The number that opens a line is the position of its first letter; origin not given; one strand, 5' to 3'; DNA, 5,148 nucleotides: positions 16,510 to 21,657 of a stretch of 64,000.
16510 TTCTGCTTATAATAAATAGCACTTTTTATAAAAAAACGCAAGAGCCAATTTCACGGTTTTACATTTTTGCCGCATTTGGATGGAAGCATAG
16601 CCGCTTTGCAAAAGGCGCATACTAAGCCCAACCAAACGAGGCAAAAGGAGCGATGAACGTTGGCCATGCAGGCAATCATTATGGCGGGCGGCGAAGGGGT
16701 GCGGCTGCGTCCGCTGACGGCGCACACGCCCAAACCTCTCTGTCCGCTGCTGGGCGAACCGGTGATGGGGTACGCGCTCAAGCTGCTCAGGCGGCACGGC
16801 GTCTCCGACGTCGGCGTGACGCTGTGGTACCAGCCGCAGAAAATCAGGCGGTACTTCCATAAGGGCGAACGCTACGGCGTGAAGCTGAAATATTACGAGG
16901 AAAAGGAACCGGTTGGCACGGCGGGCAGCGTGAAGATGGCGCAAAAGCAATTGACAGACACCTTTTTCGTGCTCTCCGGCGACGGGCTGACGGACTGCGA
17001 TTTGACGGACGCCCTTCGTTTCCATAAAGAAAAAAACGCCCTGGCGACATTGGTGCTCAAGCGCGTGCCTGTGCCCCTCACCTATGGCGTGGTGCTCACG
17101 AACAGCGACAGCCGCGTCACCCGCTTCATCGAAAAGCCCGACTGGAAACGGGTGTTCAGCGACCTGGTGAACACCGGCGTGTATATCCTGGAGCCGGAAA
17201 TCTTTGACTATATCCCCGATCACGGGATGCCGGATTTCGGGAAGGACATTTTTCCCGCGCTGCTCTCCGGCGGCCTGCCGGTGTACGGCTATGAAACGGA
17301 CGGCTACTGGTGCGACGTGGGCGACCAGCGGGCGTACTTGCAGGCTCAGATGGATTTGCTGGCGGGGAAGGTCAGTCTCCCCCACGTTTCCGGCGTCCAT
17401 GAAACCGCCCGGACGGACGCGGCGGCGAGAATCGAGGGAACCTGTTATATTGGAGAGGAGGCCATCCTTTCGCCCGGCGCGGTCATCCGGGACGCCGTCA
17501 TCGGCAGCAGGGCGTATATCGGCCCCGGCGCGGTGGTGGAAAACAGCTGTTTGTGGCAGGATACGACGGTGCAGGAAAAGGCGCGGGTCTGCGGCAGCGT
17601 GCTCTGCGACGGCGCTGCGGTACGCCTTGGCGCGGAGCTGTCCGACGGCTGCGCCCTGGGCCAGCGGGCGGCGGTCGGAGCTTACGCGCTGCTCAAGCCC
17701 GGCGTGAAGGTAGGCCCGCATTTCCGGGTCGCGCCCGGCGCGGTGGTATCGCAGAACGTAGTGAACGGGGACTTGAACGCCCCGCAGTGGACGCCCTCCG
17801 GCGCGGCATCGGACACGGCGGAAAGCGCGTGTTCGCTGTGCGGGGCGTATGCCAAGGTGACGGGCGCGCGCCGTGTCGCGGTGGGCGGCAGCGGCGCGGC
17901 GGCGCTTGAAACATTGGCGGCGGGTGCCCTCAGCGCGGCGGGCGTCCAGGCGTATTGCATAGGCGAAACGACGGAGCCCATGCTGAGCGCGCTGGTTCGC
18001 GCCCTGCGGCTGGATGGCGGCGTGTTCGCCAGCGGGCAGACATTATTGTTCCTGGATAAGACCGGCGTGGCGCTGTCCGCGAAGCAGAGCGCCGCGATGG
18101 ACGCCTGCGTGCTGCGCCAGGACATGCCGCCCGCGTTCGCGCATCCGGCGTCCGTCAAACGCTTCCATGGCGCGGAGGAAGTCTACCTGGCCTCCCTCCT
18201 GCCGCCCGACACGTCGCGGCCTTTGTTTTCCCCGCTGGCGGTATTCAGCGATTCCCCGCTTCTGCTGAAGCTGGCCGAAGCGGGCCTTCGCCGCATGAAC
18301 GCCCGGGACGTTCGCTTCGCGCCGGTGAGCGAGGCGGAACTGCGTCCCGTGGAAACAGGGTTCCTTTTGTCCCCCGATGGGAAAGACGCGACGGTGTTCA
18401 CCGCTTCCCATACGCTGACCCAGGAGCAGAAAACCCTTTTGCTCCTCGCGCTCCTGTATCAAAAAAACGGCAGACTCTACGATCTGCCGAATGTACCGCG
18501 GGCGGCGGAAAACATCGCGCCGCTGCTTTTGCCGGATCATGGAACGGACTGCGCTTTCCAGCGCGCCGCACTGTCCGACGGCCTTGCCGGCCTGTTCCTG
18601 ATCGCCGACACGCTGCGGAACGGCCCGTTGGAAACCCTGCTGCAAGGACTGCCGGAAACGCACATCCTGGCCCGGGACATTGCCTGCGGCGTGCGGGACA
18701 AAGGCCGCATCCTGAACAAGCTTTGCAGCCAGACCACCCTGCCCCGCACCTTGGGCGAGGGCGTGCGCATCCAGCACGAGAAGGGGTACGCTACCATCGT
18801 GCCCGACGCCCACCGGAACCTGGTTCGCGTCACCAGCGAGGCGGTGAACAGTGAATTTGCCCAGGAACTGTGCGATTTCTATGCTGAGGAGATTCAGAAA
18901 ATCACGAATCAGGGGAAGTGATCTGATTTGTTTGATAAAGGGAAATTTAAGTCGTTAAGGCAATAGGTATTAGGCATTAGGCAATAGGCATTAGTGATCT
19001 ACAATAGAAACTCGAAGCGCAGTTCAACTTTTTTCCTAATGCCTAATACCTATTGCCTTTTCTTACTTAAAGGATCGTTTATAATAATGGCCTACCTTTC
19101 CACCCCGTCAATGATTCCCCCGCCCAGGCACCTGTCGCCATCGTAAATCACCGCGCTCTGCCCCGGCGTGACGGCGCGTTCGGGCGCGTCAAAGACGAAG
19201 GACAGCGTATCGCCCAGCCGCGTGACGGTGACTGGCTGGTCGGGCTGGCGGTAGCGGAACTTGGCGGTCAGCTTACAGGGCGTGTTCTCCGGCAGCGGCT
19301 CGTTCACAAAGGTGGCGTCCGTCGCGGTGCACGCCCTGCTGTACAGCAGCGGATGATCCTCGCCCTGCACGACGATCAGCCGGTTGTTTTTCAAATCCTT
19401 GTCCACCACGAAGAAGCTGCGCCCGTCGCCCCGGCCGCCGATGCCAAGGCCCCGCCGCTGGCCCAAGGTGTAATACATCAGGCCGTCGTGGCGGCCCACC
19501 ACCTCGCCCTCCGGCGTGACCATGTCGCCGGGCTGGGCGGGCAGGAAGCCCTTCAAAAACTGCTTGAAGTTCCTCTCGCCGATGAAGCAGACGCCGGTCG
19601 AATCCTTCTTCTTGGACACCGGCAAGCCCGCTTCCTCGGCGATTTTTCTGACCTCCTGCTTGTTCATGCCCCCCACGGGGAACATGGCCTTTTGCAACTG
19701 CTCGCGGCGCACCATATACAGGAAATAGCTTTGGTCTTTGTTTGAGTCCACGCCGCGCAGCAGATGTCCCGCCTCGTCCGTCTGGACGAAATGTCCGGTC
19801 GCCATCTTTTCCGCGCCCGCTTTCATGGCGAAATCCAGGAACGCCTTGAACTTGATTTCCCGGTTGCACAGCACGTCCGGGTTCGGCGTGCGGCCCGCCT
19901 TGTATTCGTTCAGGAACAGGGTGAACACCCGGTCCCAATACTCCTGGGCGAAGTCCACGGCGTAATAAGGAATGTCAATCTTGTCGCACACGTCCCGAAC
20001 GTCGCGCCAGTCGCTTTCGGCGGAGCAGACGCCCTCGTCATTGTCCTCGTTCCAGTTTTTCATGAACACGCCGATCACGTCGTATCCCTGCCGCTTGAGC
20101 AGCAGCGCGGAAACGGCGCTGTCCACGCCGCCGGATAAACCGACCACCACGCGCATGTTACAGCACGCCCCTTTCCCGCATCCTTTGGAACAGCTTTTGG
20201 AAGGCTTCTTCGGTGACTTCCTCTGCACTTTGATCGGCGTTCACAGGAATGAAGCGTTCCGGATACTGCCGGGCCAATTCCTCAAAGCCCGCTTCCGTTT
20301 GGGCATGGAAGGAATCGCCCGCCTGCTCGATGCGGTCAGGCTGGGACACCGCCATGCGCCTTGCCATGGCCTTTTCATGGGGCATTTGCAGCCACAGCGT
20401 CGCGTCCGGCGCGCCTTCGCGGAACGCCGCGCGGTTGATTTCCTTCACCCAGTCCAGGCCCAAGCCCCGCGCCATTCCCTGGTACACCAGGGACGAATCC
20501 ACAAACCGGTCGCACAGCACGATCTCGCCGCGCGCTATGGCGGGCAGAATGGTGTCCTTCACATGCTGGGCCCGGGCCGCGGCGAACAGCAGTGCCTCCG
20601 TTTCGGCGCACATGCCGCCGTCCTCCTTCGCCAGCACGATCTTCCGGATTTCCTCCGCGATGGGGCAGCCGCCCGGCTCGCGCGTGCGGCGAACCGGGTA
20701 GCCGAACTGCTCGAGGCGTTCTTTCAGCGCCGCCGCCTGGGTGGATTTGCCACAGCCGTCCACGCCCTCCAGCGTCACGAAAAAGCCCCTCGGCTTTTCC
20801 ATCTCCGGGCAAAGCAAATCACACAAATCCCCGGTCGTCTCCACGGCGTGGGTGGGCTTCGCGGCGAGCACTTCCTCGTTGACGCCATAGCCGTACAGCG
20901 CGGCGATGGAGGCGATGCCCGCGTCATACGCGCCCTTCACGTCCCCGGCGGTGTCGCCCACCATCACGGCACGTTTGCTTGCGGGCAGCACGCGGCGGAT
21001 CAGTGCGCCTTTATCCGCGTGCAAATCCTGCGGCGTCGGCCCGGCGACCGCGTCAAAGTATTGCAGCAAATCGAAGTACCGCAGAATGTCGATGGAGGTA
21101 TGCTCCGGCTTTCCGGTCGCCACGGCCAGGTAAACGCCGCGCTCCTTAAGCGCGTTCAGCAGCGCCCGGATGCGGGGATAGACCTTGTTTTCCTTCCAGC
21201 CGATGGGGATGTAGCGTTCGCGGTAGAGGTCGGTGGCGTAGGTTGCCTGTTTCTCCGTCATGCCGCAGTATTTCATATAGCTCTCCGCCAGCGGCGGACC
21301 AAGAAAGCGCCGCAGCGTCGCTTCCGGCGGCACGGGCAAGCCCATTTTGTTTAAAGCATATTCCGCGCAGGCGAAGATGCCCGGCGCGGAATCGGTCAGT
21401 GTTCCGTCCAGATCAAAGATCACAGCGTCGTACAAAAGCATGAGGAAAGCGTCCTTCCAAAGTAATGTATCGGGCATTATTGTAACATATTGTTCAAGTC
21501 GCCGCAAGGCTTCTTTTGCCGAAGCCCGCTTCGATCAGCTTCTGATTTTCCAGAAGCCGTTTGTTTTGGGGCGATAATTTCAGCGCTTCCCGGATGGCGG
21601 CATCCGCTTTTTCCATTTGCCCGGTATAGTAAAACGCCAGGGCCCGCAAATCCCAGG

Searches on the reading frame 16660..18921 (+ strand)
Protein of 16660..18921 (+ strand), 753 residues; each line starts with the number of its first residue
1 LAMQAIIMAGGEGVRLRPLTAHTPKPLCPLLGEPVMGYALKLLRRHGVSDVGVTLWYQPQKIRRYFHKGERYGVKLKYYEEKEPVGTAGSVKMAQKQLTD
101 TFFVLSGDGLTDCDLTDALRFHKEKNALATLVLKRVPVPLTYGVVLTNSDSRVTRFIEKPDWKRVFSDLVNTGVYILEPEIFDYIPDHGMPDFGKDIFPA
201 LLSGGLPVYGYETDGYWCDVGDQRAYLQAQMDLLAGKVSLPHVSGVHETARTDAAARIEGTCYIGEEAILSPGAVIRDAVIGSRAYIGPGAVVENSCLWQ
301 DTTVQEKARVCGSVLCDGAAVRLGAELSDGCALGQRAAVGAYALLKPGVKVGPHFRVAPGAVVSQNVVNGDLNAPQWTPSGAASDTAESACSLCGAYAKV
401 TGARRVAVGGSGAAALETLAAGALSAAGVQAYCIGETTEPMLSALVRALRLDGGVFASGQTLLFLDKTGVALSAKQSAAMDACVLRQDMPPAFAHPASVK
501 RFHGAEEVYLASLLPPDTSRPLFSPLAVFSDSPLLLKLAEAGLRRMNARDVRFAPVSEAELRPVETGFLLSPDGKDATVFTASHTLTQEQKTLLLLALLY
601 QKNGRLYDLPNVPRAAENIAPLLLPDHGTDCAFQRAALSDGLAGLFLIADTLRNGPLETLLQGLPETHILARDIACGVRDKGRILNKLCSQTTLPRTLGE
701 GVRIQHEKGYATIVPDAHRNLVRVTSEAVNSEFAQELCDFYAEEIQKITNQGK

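Call 17: search_protein_families(library=pfam, proteins=[window:16660-18921:+])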
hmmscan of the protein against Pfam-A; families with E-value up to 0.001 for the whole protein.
window:16660-18921:+ (753 aa): 5 families
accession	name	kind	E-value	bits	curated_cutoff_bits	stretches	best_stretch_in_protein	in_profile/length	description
PF00483.29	NTP_transferase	-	9.2e-53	179.8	21.2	1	5-234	2-243/245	Nucleotidyl transferase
PF25084.1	LbH_EIF2B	-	1.2e-17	64.3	54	1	250-341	10-101/105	EIF2B subunit epsilon LbH domain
PF00132.30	Hexapep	-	6e-12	45.2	27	1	262-294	2-35/36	Bacterial transferase hexapeptide (six repeats)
PF12804.13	NTP_transf_3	-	8.5e-08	33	27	1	5-122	1-110/160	MobA-like NTP transferase domain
PF24894.1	Hexapep_GlmU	-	2.2e-05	24.9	23.3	0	279-328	19-67/104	GlmU-like, C-terminal hexapeptide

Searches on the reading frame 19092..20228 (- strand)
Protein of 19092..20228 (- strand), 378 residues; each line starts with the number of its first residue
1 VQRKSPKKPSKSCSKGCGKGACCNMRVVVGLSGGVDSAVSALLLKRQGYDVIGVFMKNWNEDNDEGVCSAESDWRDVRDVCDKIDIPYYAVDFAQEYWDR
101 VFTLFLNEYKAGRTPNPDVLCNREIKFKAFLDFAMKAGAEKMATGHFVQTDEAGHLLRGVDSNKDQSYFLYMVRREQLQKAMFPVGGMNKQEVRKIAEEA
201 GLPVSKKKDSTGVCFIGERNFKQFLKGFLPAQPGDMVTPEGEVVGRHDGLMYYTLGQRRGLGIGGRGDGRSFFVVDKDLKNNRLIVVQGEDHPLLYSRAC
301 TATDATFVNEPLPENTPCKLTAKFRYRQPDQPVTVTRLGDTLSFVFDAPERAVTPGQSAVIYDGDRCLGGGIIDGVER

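Call 17: search_protein_families(library=pfam, proteins=[window:19092-20228:-])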
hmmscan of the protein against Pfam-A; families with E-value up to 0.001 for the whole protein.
window:19092-20228:- (378 aa): 6 families
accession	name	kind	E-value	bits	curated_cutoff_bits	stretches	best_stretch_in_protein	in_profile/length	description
PF03054.22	tRNA_Me_trans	-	5.3e-80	268.3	20.6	1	25-217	1-201/202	tRNA methyl transferase HUP domain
PF20259.3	tRNA_Me_trans_M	-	3.6e-22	78.1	27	1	222-288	1-66/66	tRNA methyl transferase PRC-barrel domain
PF20258.4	tRNA_Me_trans_C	-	3.3e-20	72.6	20.6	1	298-373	2-77/77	Aminomethyltransferase beta-barrel domain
PF02540.23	NAD_synthase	-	6.7e-07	29.1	21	1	26-203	20-169/242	NAD synthase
PF01171.26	ATP_bind_3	-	0.00021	21.5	27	1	27-204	2-163/182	PP-loop family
PF02568.20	ThiI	-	0.00041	20.5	20.5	0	26-64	5-43/197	Thiamine biosynthesis protein (ThiI)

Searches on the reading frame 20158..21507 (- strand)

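Call 17: search_protein_families(library=pfam, proteins=[window:20158-21507:-])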
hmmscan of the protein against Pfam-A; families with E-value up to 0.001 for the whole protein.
window:20158-21507:- (449 aa): 7 families
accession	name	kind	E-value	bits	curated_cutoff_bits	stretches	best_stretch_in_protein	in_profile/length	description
PF02223.23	Thymidylate_kin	-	1.5e-48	165.4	27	1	246-434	1-184/185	Thymidylate kinase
PF13419.12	HAD_2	-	8e-27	94.9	23.8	1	29-202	1-177/178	Haloacid dehalogenase-like hydrolase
PF00702.32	Hydrolase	-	1.8e-20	74.6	26.4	1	26-197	1-191/191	haloacid dehalogenase-like hydrolase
PF12710.13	HAD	-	2.2e-08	35.2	27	1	29-191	1-186/189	haloacid dehalogenase-like hydrolase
PF13242.12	Hydrolase_like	-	1.4e-06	28.5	22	1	175-226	19-73/75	HAD-hyrolase-like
PF13521.12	AAA_28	-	7.4e-06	26.7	27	1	244-422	2-156/164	AAA domain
PF08282.18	Hydrolase_3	-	0.00074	19.7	20.9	0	106-148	13-55/255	haloacid dehalogenase-like hydrolase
